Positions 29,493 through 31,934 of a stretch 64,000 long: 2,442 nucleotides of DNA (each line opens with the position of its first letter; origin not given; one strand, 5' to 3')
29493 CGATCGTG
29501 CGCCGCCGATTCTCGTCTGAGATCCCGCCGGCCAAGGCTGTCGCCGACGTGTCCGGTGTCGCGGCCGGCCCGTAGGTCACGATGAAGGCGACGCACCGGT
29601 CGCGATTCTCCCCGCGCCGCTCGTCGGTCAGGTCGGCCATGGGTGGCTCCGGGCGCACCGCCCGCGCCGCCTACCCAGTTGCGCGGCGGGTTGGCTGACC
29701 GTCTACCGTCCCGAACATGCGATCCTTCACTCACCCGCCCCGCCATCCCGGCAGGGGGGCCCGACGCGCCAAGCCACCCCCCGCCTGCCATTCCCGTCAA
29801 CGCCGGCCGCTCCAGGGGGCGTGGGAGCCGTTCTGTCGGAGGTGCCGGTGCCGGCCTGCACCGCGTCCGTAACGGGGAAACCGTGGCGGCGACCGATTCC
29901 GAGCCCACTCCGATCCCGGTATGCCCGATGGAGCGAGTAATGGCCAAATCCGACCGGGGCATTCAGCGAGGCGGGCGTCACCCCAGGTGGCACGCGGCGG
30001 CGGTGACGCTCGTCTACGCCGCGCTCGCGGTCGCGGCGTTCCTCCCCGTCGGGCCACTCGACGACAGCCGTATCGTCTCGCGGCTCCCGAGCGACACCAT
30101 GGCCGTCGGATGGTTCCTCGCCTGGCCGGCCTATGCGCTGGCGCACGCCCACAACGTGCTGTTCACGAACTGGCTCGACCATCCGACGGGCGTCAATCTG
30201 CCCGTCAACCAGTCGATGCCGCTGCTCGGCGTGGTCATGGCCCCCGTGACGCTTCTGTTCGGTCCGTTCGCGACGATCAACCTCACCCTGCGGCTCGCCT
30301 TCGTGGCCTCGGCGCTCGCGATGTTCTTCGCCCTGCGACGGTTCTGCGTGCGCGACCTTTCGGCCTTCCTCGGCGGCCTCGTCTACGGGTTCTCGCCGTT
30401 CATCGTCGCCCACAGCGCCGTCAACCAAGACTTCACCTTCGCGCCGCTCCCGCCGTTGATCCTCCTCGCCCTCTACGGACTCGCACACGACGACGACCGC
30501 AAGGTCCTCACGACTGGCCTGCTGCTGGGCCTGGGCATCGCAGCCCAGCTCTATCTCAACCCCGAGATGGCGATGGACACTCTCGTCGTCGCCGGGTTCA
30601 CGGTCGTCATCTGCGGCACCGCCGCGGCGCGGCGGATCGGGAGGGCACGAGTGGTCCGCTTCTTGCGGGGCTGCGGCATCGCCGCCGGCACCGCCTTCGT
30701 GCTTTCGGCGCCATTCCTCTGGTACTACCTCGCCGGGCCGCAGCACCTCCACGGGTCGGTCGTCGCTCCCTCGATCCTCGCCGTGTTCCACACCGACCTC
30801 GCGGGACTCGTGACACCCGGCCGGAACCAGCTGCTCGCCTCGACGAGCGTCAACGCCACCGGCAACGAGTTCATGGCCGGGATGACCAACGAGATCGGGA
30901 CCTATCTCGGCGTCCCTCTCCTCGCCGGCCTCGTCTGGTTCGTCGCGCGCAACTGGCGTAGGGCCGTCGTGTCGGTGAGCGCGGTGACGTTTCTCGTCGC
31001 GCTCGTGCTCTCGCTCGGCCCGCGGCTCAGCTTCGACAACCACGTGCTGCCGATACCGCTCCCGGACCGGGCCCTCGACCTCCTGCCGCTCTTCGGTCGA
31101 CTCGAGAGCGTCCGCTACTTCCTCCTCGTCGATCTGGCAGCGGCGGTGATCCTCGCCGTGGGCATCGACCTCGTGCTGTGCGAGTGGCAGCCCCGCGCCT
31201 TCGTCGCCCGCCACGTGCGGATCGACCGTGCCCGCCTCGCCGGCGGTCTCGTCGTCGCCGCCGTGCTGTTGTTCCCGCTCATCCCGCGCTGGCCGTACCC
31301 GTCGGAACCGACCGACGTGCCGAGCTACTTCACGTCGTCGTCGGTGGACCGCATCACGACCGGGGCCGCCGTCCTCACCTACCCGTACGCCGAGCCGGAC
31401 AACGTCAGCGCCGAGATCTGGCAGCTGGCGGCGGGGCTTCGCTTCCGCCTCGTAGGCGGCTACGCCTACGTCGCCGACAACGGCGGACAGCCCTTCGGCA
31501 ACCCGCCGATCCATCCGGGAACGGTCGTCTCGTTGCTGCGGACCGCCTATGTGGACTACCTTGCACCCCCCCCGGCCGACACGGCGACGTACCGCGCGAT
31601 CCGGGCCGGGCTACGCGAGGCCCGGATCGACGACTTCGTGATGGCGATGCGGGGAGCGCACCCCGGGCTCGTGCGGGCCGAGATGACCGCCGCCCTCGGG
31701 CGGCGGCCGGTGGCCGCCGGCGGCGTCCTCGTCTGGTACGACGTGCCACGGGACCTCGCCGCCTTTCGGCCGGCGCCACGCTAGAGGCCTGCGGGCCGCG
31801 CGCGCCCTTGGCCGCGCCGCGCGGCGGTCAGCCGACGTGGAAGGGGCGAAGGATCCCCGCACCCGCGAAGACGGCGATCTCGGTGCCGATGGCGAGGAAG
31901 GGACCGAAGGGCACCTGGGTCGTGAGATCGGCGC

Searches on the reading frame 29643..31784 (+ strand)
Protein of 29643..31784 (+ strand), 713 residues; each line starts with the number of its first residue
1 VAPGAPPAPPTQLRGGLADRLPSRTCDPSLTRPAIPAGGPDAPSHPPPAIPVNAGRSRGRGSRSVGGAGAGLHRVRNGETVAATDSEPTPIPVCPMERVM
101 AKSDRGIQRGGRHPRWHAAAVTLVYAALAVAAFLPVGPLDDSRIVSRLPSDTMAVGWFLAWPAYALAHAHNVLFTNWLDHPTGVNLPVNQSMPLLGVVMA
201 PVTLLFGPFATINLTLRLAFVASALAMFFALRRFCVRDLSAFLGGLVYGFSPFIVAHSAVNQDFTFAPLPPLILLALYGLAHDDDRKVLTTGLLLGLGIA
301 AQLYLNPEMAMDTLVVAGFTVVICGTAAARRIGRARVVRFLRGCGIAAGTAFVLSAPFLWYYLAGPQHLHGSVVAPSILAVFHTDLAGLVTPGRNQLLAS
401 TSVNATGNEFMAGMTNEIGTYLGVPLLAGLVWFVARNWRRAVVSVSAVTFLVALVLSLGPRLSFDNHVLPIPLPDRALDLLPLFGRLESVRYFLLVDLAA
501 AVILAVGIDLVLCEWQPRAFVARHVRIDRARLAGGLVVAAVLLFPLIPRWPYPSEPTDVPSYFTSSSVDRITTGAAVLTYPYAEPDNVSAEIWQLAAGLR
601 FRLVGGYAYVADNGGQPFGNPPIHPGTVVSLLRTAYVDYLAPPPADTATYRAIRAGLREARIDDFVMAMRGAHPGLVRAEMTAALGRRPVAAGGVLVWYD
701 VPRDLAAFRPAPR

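Call 10: search_protein_families(library=pfam, proteins=[window:29643-31784:+], max_evalue=0.01)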
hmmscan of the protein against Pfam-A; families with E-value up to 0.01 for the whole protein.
window:29643-31784:+ (713 aa): 0 families

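Call 12: search_protein_families(library=ncbifam, proteins=[window:29643-31784:+], max_evalue=0.1)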
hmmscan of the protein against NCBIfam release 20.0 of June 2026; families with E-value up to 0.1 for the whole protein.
window:29643-31784:+ (713 aa): 1 family
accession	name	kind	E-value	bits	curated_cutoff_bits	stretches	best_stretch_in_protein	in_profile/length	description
NF047440.1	LA3751_2_3_fam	subfamily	0.0032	16.4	200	1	194-353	84-238/460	LA_3751/LA_3752 family putative glycosyltransferase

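Call 71: search_solved_structures(query=window:29643-31784:+, max_evalue=1)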
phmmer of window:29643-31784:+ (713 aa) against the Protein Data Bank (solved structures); distinct sequences matched with E-value up to 1: 0.
